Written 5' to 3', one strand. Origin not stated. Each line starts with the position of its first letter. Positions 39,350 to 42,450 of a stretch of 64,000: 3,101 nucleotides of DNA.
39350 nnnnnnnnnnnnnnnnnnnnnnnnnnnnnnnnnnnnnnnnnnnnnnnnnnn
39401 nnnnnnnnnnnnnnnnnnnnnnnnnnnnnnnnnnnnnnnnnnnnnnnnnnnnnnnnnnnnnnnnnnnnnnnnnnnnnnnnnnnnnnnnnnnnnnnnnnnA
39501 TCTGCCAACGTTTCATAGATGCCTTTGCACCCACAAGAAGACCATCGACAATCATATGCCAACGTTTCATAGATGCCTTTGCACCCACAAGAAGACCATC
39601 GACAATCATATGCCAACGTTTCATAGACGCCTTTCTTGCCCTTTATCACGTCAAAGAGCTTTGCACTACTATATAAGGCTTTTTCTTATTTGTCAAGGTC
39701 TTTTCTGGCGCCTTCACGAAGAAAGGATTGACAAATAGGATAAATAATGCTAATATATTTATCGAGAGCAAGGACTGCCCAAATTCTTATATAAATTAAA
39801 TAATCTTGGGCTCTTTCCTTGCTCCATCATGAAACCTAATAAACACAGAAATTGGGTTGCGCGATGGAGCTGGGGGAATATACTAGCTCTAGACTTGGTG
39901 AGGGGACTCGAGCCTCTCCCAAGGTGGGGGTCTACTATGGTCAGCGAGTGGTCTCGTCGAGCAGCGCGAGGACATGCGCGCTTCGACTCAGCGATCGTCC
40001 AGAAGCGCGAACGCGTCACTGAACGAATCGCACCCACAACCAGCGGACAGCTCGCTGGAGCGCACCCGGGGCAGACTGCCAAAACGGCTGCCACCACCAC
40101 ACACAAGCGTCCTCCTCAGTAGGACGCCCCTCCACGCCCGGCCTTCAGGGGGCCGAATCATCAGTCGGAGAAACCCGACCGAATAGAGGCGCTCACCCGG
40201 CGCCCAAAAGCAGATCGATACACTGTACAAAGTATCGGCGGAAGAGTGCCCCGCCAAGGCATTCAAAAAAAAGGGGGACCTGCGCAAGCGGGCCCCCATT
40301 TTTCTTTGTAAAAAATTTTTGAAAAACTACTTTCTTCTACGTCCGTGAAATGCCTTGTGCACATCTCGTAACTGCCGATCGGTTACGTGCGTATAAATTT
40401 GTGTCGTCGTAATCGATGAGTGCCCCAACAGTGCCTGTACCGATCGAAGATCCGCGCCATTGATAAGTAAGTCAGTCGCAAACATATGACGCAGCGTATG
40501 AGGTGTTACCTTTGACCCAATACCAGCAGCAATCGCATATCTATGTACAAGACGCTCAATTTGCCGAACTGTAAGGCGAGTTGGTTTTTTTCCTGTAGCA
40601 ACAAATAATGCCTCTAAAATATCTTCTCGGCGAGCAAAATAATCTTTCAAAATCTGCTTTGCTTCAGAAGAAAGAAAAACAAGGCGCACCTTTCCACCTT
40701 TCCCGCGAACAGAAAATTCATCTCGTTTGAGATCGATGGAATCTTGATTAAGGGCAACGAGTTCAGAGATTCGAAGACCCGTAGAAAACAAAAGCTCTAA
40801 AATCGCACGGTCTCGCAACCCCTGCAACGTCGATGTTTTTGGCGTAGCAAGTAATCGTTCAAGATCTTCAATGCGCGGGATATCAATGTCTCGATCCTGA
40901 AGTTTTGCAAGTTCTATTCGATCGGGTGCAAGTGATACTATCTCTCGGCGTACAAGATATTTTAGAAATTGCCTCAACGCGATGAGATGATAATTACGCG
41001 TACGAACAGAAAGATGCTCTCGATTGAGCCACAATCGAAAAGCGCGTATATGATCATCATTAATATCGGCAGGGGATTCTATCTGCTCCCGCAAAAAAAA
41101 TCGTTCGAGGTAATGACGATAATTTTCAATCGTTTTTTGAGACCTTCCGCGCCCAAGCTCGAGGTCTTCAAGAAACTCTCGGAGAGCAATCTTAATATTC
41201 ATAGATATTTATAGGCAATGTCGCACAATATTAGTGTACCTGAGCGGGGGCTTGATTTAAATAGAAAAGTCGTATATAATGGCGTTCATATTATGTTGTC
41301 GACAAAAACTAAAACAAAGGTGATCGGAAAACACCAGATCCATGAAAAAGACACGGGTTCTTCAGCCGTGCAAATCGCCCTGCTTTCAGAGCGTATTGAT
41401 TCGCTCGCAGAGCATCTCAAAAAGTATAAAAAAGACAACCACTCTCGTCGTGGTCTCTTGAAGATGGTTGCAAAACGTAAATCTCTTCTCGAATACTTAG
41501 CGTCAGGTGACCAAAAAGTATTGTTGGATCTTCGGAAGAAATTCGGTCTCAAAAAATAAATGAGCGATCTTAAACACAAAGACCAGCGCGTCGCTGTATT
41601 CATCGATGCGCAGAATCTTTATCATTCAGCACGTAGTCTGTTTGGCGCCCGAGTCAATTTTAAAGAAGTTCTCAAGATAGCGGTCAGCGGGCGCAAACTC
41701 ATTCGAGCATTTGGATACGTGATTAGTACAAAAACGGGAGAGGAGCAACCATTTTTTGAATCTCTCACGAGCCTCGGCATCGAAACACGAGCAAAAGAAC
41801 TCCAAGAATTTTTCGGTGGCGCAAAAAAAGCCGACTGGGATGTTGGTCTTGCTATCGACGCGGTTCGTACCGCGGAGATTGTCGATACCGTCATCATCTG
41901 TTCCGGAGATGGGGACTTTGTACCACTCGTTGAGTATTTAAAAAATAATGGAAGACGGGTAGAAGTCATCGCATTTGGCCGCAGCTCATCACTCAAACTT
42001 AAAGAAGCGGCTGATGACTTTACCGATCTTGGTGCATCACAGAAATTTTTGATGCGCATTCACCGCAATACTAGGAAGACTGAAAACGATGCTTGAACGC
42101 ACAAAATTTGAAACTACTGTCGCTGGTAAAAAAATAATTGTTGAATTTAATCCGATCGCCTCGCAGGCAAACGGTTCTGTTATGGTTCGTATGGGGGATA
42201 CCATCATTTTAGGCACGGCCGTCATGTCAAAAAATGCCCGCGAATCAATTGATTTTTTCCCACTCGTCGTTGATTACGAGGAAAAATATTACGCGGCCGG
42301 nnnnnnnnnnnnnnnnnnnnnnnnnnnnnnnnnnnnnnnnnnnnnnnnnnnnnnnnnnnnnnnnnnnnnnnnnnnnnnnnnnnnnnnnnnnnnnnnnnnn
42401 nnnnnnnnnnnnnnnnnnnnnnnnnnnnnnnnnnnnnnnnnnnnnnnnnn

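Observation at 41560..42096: NYN-domain putative RNase inserted inside the conserved rpsO-pnp pair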

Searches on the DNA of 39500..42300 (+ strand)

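Call 12: search_rna_families(source=window, start=39500, end=42300, threshold=evalue, max_evalue=1)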
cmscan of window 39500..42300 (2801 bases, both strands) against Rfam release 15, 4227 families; matches with E-value up to 1: 3.
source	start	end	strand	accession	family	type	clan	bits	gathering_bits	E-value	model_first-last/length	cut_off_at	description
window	41106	41181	+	RF01198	snoR69Y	Gene; snRNA; snoRNA; CD-box;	CL00051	22.6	45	0.71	1-99/99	no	Small nucleolar RNA snoR69Y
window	40235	40306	+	RF02353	BjrC68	Gene; sRNA;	-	21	39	0.025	1-82/82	no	Bradyrhizobiaceae sRNA BjrC68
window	40258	40331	-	RF00519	suhB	Gene; sRNA;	CL00108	20.7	41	0.35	1-77/77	no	Makes More Granules Regulator RNA (mmgR)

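Call 57: search_rna_families(sources=[L004, L005, L051, L052, L056, L045, L074, L075, L035, L068, L001, L002, L003], threshold=gathering)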
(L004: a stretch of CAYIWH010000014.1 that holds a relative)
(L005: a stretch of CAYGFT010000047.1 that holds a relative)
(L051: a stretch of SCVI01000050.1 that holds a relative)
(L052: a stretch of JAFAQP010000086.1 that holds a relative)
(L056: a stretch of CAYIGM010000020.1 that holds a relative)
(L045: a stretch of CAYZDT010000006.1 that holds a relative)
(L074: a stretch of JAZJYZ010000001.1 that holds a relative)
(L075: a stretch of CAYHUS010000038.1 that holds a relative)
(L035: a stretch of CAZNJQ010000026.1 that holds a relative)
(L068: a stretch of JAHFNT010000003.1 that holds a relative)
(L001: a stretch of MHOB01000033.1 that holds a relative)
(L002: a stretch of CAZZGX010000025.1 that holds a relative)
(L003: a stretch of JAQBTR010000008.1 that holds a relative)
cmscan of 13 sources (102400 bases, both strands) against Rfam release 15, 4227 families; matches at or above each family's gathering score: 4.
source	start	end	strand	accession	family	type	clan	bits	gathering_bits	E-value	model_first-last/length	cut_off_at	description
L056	1325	1727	+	RF00023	tmRNA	Gene;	CL00001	135.3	47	1.5e-52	1-374/374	no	transfer-messenger RNA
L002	191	263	-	RF00005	tRNA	Gene; tRNA;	CL00001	67.8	29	2e-12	1-71/71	no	tRNA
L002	265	336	-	RF00005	tRNA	Gene; tRNA;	CL00001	62.1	29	7.4e-11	1-71/71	no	tRNA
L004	1616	1687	-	RF00005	tRNA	Gene; tRNA;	CL00001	60.3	29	2.4e-10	1-71/71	no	tRNA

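Call 58: search_rna_families(source=window, start=39700, end=40340, threshold=evalue, max_evalue=10)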
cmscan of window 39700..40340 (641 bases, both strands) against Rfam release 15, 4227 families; matches with E-value up to 10: 11.
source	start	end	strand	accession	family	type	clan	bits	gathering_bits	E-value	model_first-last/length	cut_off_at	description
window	40257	40340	-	RF00084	CsrC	Gene; sRNA;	CL00106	22.9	61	7.5e-05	165-255/255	5'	CsrC RNA family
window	39754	39837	-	RF04056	mir-982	Gene; miRNA;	-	21.1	70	0.45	1-89/89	no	mir-982 microRNA precursor family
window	40235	40306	+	RF02353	BjrC68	Gene; sRNA;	-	21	39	0.0056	1-82/82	no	Bradyrhizobiaceae sRNA BjrC68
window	40258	40331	-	RF00519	suhB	Gene; sRNA;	CL00108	20.7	41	0.081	1-77/77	no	Makes More Granules Regulator RNA (mmgR)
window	40262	40330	-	RF04319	BTncRNA_FopS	Gene; sRNA;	-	18.4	56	3.1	1-71/71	no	Bacteroidetes FopS (family of paralogous sRNAs)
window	40120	40181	-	RF01200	SNORD125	Gene; snRNA; snoRNA; CD-box;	CL00067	17.7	56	1.5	1-97/97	no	Small nucleolar RNA SNORD125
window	40260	40340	-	RF00558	L20_leader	Cis-reg; leader;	-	16.9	58.7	1.3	53-127/127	5'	Ribosomal protein L20 leader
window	39745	39848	-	RF04046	mir-2154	Gene; miRNA;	-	15.9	70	9.7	1-97/97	no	mir-2154 microRNA precursor family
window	40071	40119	+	RF02595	EBv-sisRNA-1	Gene;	-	14.8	58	1.3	1-81/81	no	Epstein-Barr virus stable intronic sequence RNA 1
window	40268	40322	-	RF01388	isrD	Gene; sRNA;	-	14.8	37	4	1-51/51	no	isrD Hfq binding RNA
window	39791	39849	-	RF03109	Thermales-rpoB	Cis-reg;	-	14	77.3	5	1-89/89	no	Thermales-rpoB RNA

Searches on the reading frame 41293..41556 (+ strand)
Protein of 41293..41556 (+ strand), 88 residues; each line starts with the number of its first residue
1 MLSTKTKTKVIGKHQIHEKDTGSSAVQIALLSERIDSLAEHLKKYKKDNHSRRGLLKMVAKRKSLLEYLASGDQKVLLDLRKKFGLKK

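Call 3: search_protein_families(library=pfam, proteins=[window:41293-41556:+], max_evalue=0.01)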
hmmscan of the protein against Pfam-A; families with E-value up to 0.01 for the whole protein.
window:41293-41556:+ (88 aa): 1 family
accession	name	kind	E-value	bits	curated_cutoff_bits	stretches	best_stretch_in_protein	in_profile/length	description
PF00312.27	Ribosomal_S15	-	1.2e-26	93.1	31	1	7-86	1-80/81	Ribosomal protein S15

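Call 4: search_protein_families(library=ncbifam, proteins=[window:41293-41556:+], max_evalue=0.01)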
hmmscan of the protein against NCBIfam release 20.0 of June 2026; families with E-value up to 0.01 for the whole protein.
window:41293-41556:+ (88 aa): 2 families
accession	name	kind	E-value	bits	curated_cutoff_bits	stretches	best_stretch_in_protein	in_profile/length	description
TIGR00952.1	S15_bact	equivalog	1.9e-29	101.8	63.65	1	4-88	2-86/86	30S ribosomal protein S15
NF006331.0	PRK08561.1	equivalog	0.00013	21.8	154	1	30-71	90-131/152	30S ribosomal protein S15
